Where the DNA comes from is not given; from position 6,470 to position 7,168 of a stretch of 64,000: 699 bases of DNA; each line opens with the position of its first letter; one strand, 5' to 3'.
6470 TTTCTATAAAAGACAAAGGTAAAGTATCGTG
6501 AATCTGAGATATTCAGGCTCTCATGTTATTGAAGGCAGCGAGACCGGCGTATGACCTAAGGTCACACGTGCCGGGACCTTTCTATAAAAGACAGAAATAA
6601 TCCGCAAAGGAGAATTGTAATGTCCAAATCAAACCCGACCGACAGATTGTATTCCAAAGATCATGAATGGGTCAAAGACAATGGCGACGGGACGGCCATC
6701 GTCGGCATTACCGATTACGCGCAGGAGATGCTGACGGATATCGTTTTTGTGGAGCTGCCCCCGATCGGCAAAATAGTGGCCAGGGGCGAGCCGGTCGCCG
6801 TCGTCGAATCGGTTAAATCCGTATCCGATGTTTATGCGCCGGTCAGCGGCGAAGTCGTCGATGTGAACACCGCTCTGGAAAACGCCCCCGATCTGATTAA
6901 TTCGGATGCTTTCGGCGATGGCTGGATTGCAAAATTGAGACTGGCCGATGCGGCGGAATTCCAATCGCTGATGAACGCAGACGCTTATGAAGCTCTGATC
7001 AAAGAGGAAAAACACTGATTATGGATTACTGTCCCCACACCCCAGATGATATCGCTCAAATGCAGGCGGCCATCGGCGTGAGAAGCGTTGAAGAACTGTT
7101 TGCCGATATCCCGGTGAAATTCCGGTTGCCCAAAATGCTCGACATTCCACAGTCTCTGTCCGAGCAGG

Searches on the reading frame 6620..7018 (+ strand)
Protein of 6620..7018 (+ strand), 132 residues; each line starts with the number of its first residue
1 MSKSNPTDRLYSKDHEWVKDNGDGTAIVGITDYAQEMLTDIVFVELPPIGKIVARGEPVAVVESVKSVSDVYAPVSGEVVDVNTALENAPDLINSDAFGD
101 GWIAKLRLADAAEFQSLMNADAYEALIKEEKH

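Call 94: search_protein_families(library=pfam, proteins=[window:6620-7018:+], max_evalue=0.001)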
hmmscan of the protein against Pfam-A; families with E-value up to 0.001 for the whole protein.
window:6620-7018:+ (132 aa): 1 family
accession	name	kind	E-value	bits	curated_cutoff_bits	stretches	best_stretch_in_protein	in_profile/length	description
PF01597.25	GCV_H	-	1.9e-47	160.6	22.2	1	10-129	2-121/122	Glycine cleavage H-protein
